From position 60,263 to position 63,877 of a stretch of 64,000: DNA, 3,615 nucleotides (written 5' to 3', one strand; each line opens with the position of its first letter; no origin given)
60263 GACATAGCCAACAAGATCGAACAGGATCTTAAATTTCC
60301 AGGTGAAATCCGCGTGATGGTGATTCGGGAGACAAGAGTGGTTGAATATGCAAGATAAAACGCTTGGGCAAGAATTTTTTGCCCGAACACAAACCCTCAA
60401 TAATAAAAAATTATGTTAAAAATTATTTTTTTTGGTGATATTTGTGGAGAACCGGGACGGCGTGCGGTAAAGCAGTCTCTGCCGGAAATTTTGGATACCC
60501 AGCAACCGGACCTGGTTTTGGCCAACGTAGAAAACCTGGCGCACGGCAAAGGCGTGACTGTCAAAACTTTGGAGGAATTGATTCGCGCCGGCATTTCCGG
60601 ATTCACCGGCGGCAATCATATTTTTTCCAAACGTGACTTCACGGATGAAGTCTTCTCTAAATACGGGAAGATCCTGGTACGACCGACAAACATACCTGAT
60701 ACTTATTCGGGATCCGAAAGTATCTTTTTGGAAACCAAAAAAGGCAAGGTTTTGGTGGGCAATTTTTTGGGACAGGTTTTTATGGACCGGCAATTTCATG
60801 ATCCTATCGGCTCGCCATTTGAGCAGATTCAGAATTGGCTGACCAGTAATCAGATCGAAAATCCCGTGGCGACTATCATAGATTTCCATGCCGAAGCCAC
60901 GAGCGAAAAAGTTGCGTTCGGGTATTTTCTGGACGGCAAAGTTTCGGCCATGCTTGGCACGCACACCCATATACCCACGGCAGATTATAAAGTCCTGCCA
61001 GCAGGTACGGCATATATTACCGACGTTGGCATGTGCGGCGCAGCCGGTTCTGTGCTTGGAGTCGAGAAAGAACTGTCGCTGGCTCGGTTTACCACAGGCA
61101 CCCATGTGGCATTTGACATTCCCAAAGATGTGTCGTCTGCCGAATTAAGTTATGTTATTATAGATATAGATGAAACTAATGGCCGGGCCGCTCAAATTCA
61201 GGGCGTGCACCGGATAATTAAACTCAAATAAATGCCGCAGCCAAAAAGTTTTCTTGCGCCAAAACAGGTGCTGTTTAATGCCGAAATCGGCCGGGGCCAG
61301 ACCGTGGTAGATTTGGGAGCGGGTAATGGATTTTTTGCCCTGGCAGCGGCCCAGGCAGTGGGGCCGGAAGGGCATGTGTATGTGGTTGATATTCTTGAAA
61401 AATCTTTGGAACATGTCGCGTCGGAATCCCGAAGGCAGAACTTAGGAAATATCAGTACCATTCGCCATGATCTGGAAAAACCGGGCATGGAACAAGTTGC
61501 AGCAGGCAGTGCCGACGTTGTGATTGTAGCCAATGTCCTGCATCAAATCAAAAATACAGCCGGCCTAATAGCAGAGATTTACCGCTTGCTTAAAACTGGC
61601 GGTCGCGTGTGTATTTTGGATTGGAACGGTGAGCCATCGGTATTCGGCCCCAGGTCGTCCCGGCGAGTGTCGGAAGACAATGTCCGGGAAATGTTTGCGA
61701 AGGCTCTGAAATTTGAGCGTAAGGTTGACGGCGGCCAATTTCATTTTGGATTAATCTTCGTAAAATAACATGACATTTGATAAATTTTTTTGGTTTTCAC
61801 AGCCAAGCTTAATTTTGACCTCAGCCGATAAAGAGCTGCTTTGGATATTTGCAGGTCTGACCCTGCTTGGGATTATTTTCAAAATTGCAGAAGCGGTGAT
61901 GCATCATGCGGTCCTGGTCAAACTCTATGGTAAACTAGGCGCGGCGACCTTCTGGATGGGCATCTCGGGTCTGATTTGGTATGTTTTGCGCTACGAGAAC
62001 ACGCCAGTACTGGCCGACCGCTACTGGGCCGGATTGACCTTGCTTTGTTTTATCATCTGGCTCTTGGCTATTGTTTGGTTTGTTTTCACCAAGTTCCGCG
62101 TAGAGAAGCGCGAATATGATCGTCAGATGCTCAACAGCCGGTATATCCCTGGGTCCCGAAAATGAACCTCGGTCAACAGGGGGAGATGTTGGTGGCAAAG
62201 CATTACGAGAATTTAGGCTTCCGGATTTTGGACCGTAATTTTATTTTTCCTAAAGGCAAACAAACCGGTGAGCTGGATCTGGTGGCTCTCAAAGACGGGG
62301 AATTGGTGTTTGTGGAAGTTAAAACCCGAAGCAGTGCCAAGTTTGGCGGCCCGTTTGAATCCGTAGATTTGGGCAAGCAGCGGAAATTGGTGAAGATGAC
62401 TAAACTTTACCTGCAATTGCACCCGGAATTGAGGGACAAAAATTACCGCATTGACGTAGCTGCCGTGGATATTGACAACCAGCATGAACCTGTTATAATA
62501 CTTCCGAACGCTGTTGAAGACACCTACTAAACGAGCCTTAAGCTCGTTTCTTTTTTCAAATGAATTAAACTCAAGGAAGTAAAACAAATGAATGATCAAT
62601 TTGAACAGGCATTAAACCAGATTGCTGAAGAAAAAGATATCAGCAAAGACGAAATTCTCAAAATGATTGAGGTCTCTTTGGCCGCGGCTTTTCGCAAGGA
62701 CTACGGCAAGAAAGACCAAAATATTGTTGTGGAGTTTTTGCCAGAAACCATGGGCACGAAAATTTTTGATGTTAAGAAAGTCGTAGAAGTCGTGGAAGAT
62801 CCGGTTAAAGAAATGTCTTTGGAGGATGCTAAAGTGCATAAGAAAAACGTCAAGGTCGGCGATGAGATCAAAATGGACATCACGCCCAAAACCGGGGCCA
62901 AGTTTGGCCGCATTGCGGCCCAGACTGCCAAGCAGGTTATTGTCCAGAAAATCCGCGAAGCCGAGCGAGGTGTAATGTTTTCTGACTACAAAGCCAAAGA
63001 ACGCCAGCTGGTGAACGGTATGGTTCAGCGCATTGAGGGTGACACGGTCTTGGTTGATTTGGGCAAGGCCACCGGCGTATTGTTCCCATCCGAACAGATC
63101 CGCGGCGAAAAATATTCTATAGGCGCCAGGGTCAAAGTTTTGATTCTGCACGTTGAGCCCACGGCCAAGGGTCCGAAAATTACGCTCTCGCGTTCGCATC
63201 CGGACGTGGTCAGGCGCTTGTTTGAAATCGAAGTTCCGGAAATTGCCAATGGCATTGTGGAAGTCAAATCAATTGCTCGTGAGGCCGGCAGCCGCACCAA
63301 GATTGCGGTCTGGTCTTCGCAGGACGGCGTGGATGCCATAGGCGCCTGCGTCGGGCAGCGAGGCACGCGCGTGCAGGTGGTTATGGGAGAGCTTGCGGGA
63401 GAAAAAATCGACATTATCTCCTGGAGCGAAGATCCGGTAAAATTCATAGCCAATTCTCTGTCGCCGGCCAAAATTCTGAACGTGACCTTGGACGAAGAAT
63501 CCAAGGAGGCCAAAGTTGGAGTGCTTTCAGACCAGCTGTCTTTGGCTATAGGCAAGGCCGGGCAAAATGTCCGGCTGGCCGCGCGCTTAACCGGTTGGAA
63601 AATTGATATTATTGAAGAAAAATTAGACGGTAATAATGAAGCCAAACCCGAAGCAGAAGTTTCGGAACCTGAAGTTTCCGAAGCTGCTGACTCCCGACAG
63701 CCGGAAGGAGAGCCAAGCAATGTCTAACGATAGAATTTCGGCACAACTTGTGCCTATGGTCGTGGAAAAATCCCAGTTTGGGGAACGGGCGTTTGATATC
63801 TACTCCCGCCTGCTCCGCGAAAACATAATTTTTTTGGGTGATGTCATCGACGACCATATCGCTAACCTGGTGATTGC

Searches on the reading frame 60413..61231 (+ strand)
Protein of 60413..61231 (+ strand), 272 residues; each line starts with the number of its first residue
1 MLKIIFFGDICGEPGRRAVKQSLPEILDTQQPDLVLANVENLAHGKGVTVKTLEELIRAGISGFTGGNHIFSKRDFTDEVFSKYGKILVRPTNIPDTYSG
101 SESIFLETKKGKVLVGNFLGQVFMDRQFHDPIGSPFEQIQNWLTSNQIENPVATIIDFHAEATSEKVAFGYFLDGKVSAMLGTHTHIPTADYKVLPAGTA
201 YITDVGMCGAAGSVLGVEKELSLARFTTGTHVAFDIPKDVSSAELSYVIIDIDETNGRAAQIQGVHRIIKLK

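Call 60: search_protein_families(library=pfam, proteins=[window:60413-61231:+], max_evalue=0.001)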
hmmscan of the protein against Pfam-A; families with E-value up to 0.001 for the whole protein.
window:60413-61231:+ (272 aa): 2 families
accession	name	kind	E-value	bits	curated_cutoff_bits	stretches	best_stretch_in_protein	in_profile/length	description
PF13277.11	YmdB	-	8e-82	274.7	27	1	5-263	1-251/253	YmdB-like protein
PF00149.33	Metallophos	-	8.7e-06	26.7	21.5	1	2-188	1-191/191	Calcineurin-like phosphoesterase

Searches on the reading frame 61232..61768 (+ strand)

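Call 60: search_protein_families(library=pfam, proteins=[window:61232-61768:+], max_evalue=0.001)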
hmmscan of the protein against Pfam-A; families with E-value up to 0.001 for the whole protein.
window:61232-61768:+ (178 aa): 16 families
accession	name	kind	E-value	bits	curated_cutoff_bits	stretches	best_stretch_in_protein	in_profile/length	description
PF13847.12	Methyltransf_31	-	2.2e-21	76.5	27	1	21-138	3-119/145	Methyltransferase domain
PF08241.18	Methyltransf_11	-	3.7e-16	60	21.2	1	26-128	1-95/95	Methyltransferase domain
PF13649.12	Methyltransf_25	-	5.1e-16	59.6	27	1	25-124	1-97/97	Methyltransferase domain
PF13489.12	Methyltransf_23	-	1.1e-13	51.7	27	1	14-134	14-122/164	Methyltransferase domain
PF08242.18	Methyltransf_12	-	1.2e-13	52.1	30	1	26-126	1-98/98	Methyltransferase domain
PF01209.24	Ubie_methyltran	-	4.1e-11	43.1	20.1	1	21-131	47-154/233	ubiE/COQ5 methyltransferase family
PF08704.16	GCD14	-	1.1e-07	32.2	26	1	13-99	32-119/247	tRNA methyltransferase complex GCD14 subunit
PF05175.20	MTS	-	2.1e-07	31.2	23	1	21-128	31-138/170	Methyltransferase small domain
PF06325.19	PrmA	-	3.2e-07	30.6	22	1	21-127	161-257/296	Ribosomal protein L11 methyltransferase (PrmA)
PF00891.24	Methyltransf_2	-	2.3e-06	27.5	22.3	1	8-130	49-166/210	O-methyltransferase domain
PF01728.25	FtsJ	-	3.3e-05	24.3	24.1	1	19-97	19-95/181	FtsJ-like methyltransferase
PF01269.23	Fibrillarin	-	4.5e-05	23.1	27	1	16-129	66-175/227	Fibrillarin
PF10294.15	Methyltransf_16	-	5.2e-05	23.5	21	1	20-126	45-153/174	Lysine methyltransferase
PF02527.21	GidB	-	5.8e-05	23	27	1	22-102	48-124/184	rRNA small subunit methyltransferase G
PF02475.24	TRM5-TYW2_MTfase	-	0.00025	21.5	28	1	19-126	34-133/164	TRM5/TYW2 methyltransferase domain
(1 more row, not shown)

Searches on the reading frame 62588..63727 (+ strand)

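Call 9: search_protein_families(library=pfam, proteins=[window:62588-63727:+], max_evalue=0.0001)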
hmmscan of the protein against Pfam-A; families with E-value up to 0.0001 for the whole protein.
window:62588-63727:+ (379 aa): 4 families
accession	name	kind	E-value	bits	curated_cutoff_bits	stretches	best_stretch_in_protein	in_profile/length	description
PF08529.16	NusA_N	-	4.2e-36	124.2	23.8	1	6-127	3-118/119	NusA N-terminal domain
PF13184.12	KH_5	-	1.5e-29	102.4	27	1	233-300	1-68/69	NusA-like KH domain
PF00575.29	S1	-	8.9e-06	26.4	22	1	138-198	4-71/74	S1 RNA binding domain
PF23095.1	KH_NusA_C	-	1.4e-05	25.5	34.2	1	310-343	3-36/59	Transcription termination/antitermination protein NusA, KH domain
